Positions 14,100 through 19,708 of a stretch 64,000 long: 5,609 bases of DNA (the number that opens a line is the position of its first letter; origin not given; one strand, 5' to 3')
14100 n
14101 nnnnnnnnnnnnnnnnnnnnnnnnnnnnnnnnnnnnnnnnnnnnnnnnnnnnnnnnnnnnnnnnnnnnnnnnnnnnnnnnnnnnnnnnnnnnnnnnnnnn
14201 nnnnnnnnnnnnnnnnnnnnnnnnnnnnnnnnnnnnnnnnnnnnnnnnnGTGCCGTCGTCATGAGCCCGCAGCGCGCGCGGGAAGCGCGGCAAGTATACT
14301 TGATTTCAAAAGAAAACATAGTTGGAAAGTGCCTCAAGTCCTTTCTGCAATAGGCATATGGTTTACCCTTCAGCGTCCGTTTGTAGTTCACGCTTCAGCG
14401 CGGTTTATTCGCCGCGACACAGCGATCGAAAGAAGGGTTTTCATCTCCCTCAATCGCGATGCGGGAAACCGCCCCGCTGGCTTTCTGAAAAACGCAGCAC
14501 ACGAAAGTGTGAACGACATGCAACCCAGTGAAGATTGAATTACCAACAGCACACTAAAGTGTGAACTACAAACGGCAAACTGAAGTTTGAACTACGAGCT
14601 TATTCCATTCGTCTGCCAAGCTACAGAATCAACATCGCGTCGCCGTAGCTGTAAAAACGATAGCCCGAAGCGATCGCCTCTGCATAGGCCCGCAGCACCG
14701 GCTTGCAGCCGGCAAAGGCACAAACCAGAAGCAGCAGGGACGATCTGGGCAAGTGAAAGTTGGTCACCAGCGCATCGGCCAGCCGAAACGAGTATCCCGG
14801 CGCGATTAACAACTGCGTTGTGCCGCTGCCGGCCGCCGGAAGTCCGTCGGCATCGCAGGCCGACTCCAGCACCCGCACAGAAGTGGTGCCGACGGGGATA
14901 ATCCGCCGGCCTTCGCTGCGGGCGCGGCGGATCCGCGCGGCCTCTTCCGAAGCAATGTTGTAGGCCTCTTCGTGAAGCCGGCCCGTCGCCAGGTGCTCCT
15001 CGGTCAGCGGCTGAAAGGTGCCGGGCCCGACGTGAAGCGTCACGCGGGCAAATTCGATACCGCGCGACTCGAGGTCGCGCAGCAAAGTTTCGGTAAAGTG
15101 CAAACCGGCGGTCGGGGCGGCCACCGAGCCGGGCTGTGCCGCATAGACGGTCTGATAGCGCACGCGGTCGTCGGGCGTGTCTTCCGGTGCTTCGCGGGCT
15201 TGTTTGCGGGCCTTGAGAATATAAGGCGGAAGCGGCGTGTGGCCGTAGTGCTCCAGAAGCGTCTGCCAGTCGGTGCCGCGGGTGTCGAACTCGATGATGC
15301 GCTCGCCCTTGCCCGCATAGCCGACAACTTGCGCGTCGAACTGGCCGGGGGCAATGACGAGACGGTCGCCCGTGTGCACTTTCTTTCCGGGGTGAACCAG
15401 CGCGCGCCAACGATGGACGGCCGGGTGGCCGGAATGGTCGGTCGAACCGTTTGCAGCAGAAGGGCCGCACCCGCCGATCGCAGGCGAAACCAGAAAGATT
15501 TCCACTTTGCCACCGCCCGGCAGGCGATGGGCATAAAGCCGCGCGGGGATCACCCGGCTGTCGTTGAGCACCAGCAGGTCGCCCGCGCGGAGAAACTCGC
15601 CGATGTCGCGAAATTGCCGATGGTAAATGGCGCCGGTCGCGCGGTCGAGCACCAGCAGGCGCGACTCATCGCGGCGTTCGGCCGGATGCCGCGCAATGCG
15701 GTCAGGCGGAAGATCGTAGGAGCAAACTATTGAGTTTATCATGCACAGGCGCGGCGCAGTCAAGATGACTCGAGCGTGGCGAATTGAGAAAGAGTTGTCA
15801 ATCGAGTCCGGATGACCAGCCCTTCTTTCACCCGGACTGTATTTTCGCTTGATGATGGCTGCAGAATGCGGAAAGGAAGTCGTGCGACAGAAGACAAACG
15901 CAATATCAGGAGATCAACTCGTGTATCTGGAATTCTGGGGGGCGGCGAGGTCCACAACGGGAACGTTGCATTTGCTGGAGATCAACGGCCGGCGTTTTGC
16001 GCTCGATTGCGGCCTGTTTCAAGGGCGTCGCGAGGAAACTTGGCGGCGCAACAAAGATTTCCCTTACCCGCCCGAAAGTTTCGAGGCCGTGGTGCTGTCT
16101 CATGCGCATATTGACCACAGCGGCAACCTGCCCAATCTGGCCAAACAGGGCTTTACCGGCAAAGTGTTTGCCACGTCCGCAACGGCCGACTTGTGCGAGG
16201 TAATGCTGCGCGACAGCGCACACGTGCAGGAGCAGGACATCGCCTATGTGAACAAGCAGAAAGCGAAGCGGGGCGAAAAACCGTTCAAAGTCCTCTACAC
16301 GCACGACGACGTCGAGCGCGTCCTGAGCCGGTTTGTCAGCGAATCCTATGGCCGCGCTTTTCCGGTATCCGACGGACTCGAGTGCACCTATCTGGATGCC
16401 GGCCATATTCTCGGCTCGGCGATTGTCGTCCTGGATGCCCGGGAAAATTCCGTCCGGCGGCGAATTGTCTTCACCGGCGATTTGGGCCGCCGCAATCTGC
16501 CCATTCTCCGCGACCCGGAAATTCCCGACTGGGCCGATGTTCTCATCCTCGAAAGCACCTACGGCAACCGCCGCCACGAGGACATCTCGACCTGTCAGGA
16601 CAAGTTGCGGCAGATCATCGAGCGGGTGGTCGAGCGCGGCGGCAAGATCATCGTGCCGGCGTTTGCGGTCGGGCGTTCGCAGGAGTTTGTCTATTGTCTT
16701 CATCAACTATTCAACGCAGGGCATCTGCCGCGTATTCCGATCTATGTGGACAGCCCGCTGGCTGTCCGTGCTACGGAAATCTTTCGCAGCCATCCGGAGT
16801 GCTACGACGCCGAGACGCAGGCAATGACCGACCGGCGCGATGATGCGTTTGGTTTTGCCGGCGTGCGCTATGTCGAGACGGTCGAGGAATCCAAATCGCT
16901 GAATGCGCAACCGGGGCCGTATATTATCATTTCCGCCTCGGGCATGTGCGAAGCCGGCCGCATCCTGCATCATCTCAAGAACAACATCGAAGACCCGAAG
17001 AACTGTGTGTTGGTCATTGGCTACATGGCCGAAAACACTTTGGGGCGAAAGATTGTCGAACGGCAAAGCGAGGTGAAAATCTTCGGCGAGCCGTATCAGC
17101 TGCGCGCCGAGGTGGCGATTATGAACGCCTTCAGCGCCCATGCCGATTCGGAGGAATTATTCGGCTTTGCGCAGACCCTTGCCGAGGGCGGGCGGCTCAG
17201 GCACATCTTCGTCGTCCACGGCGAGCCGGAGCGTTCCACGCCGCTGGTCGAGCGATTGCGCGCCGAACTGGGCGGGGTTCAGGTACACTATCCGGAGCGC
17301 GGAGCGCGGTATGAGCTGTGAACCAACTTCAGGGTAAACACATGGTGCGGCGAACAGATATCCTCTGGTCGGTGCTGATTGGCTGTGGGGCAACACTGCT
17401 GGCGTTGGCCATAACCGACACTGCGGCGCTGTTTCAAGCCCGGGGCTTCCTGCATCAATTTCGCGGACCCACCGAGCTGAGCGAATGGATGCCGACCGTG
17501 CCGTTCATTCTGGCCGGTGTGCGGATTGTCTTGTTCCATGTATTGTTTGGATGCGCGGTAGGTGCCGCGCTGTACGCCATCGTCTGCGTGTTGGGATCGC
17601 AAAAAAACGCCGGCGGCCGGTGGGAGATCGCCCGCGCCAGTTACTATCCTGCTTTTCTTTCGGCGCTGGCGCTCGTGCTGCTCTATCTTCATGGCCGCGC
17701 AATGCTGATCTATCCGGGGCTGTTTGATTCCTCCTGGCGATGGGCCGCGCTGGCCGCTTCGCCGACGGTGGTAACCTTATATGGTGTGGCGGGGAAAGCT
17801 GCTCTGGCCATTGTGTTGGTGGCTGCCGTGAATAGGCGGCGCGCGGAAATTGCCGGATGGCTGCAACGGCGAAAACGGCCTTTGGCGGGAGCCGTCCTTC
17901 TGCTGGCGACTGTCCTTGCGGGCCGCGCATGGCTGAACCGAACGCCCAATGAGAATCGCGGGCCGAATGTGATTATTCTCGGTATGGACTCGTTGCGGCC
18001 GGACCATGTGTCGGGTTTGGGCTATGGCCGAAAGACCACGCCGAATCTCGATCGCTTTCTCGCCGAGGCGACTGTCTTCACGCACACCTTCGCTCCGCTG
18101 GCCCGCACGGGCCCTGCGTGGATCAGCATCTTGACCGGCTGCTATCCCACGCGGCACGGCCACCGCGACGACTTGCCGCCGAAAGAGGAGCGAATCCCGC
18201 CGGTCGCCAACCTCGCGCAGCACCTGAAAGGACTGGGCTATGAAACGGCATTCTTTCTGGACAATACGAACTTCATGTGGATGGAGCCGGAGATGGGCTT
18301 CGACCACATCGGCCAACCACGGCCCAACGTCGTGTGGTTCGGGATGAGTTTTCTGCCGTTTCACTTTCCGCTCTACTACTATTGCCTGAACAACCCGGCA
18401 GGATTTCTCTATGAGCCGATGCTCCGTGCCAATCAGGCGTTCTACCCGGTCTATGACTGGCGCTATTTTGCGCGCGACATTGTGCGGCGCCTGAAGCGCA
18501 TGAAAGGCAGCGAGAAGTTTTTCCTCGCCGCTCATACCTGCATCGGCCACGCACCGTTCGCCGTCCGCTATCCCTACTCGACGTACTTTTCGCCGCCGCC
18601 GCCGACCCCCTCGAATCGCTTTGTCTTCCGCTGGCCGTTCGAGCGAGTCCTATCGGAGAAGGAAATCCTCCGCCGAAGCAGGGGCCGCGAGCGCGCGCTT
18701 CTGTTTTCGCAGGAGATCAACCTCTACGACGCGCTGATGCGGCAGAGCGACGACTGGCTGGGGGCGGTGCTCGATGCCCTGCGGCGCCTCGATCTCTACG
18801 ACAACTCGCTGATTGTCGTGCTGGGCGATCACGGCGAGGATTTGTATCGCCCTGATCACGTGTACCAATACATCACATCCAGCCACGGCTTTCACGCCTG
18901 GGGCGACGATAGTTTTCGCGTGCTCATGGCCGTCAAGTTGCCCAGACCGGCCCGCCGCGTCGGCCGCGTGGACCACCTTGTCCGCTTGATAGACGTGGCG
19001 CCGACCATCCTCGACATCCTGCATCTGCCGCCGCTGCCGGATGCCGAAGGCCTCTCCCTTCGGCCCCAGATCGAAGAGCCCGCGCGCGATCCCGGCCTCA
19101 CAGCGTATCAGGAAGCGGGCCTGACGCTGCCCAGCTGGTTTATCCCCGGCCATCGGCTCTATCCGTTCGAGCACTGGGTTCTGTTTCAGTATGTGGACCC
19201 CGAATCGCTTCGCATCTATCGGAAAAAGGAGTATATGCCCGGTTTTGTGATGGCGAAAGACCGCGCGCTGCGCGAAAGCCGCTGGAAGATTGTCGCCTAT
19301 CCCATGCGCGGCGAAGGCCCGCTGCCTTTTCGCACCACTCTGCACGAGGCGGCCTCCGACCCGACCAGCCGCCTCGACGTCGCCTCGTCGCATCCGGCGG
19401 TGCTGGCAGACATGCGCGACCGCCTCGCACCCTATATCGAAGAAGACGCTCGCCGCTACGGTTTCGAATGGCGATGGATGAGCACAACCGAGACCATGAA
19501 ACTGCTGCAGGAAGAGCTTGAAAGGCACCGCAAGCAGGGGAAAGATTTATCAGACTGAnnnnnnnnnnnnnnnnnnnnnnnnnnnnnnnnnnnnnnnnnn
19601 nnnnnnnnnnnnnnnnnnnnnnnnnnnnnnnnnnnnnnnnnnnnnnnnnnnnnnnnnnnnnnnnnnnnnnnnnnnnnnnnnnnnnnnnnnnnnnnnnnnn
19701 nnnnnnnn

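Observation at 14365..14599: queA and tgt are split by a 300 bp spacer containing inverted copies of the same repeat unit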

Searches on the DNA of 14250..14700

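Call 11: search_rna_families(source=window, start=14250, end=14700, threshold=evalue, max_evalue=10)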
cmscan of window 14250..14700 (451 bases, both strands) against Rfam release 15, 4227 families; matches with E-value up to 10: 1.
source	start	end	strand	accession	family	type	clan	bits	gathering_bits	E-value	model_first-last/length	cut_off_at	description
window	14454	14516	+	RF01516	v-snoRNA-1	Gene; snRNA; snoRNA; CD-box;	-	11.9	75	9.1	1-65/65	no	Human herpesvirus 1 small nucleolar RNA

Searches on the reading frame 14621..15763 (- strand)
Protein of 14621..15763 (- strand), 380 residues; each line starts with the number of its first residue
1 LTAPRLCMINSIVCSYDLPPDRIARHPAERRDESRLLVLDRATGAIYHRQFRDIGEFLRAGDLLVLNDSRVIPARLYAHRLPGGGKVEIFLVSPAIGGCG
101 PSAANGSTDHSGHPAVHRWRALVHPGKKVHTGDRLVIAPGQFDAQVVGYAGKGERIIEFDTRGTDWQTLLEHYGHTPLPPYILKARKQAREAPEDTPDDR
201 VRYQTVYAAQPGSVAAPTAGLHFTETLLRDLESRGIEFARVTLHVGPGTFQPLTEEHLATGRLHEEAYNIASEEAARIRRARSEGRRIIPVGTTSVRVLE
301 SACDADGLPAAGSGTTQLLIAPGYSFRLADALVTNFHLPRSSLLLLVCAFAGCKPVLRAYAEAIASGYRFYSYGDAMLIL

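Call 9: search_protein_families(library=pfam, proteins=[window:14621-15763:-])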
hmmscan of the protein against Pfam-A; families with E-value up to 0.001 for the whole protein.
window:14621-15763:- (380 aa): 1 family
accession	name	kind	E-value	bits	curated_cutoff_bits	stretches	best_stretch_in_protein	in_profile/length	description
PF02547.20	Queuosine_synth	-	4e-122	407.8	25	1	15-379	5-322/322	Queuosine biosynthesis protein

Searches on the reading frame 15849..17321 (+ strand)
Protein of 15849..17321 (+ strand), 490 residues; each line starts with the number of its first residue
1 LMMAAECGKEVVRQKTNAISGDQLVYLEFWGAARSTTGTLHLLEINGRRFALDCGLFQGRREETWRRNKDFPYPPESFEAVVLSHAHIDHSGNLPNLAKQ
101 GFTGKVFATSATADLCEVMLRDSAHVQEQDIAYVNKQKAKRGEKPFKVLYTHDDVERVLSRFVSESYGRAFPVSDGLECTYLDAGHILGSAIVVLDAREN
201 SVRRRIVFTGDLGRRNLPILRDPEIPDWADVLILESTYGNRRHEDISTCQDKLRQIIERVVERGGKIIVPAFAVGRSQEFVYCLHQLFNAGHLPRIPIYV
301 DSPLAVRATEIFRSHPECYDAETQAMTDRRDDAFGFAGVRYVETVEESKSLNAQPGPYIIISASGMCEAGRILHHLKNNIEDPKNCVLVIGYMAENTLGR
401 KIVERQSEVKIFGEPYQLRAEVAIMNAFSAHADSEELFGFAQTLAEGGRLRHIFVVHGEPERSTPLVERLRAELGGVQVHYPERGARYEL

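Call 9: search_protein_families(library=pfam, proteins=[window:15849-17321:+])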
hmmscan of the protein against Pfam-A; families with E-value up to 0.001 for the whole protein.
window:15849-17321:+ (490 aa): 5 families
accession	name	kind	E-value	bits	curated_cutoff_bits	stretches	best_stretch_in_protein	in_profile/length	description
PF10996.14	Beta-Casp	-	1.4e-41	142.2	27.7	1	278-402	2-120/120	Beta-Casp domain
PF07521.17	RMMBL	-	2.6e-11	43.8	21.6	1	417-482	3-63/63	Zn-dependent metallo-hydrolase RNA specificity domain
PF00753.33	Lactamase_B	-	2.8e-08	34.4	22.7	1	42-103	10-69/196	Metallo-beta-lactamase superfamily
PF16661.11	Lactamase_B_6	-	1.4e-06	28.3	27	1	42-200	1-154/193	Metallo-beta-lactamase superfamily domain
PF12706.13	Lactamase_B_2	-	1.6e-06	28.3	27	1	48-119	1-73/200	Beta-lactamase superfamily domain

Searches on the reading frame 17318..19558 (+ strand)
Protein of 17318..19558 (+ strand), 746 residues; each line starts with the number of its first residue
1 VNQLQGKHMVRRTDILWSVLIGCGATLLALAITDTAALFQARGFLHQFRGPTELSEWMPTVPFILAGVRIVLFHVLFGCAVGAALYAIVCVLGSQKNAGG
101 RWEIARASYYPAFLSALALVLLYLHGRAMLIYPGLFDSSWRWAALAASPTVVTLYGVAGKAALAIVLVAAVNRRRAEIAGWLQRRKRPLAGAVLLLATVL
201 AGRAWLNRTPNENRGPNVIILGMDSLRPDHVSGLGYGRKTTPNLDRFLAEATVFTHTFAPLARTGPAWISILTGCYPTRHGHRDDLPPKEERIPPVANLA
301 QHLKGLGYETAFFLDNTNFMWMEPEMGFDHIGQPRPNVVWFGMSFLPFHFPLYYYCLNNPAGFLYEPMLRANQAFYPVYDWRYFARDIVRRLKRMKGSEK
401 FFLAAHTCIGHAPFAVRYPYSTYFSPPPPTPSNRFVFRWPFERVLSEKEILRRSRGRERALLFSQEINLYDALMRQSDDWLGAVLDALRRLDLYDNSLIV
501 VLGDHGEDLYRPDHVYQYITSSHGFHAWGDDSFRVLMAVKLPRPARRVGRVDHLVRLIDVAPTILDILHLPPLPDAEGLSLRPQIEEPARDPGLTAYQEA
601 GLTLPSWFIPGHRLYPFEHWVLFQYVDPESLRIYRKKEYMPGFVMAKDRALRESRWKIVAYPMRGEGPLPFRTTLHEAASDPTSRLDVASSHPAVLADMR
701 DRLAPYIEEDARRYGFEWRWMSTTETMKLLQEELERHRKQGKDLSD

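Call 57: search_protein_families(library=pfam, proteins=[window:17318-19558:+])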
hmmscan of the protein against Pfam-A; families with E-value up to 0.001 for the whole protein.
window:17318-19558:+ (746 aa): 4 families
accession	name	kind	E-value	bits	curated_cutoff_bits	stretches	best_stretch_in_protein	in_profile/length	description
PF00884.28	Sulfatase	-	2.1e-36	126.3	25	1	216-568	1-299/301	Sulfatase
PF01663.27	Phosphodiest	-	1.1e-10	42.1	23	1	218-281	1-61/342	Type I phosphodiesterase / nucleotide pyrophosphatase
PF16347.10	SGSH_C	-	0.00014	22.5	29.3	1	530-587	13-70/154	N-sulphoglucosamine sulphohydrolase, C-terminal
PF02995.22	DUF229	-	0.00016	20.9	25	0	473-507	309-343/496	Protein of unknown function (DUF229)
